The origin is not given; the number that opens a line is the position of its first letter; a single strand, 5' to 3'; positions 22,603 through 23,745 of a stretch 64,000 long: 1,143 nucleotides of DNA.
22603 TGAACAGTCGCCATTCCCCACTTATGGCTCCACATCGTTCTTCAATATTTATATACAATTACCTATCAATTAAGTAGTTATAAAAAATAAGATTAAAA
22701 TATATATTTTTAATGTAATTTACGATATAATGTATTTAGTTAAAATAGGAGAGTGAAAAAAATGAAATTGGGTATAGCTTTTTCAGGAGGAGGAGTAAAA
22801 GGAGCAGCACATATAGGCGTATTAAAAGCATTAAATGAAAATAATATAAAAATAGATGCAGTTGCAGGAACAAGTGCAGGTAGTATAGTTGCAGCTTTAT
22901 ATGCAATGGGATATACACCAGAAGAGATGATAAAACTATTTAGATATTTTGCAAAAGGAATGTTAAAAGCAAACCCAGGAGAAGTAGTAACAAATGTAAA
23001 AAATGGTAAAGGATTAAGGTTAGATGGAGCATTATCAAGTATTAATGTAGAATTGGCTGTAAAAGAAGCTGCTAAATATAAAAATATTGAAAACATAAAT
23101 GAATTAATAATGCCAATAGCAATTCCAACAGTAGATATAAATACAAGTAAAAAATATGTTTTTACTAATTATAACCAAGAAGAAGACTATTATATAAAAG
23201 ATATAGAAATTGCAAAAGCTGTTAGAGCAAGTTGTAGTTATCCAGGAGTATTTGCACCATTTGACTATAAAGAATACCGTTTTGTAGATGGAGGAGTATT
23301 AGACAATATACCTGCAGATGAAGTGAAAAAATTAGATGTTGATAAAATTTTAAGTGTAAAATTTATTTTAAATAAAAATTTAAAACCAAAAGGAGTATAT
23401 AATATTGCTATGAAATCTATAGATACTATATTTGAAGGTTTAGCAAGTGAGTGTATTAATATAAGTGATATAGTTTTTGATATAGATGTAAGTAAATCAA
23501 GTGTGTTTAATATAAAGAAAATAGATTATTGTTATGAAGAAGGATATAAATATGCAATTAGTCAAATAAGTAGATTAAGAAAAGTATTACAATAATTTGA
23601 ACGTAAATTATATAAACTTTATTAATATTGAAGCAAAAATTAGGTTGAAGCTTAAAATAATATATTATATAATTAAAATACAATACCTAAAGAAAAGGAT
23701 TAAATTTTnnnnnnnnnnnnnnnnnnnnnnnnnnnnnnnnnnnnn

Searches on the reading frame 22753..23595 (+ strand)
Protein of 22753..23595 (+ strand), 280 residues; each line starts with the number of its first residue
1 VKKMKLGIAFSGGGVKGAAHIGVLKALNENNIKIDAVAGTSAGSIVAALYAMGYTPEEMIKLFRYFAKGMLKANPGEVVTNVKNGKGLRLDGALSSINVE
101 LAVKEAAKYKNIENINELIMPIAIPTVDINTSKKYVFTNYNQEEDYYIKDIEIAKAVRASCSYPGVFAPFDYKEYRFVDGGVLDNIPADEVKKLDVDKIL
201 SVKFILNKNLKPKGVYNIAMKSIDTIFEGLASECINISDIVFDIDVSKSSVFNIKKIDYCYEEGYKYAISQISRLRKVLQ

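Call 53: search_protein_families(library=pfam, proteins=[window:22753-23595:+], max_evalue=0.01)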
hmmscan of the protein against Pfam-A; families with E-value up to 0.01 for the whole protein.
window:22753-23595:+ (280 aa): 1 family
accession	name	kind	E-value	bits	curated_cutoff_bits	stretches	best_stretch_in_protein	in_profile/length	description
PF01734.28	Patatin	-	8.4e-38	130.9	27.7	1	8-190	1-189/191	Patatin-like phospholipase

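Call 55: find_encoding_contigs(protein=window:22753-23595:+, flank=3000, max_places=10)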
Protein window:22753-23595:+ (280 aa): no gene with exactly this product is on record in the collection.

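Call 56: find_encoding_contigs(protein=window:22762-23595:+, flank=3000, max_places=10)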
Protein window:22762-23595:+ (277 aa): 10 contigs read that carry it; 9 places shown.
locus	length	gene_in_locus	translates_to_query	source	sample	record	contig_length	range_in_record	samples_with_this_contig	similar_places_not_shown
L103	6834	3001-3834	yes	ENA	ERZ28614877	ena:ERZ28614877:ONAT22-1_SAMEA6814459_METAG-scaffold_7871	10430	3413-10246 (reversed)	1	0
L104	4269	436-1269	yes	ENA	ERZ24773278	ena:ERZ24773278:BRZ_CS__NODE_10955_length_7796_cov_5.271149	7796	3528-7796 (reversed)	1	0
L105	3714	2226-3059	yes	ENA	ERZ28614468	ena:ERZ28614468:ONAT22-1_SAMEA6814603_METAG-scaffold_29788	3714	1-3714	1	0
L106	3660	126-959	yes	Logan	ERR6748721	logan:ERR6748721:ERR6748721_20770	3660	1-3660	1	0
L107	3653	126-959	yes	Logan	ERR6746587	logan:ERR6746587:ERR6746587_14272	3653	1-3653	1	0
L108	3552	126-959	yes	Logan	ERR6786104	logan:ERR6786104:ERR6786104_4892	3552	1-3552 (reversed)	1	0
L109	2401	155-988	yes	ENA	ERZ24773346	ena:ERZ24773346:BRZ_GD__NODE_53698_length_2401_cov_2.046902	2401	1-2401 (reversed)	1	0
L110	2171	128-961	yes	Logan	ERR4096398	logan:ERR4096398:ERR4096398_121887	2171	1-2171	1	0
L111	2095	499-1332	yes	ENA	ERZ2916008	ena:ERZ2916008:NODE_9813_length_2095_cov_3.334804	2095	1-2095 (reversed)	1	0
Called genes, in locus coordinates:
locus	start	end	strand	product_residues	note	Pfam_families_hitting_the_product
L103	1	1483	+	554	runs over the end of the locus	?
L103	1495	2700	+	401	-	PF03979:Sigma70_r1_1, PF00140:Sigma70_r1_2, PF04542:Sigma70_r2, PF04539:Sigma70_r3, PF04545:Sigma70_r4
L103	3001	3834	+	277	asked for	PF01734:Patatin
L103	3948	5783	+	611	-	PF09479:Flg_new, PF03382:DUF285, PF24758:LRR_At5g56370 (faint), PF03382:DUF285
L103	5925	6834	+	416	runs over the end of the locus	PF00275:EPSP_synthase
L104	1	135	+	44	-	?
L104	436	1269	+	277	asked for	PF01734:Patatin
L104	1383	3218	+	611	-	PF09479:Flg_new, PF03382:DUF285, PF24758:LRR_At5g56370 (faint), PF03382:DUF285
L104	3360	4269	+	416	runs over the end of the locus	PF00275:EPSP_synthase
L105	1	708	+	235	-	?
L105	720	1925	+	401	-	PF03979:Sigma70_r1_1, PF00140:Sigma70_r1_2, PF04542:Sigma70_r2, PF04539:Sigma70_r3, PF04545:Sigma70_r4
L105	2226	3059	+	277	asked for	PF01734:Patatin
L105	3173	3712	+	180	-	?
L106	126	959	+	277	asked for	PF01734:Patatin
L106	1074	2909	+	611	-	PF09479:Flg_new, PF03382:DUF285, PF24758:LRR_At5g56370 (faint), PF03382:DUF285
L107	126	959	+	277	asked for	PF01734:Patatin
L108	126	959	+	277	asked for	PF01734:Patatin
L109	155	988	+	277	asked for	PF01734:Patatin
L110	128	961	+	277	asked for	PF01734:Patatin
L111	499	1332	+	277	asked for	PF01734:Patatin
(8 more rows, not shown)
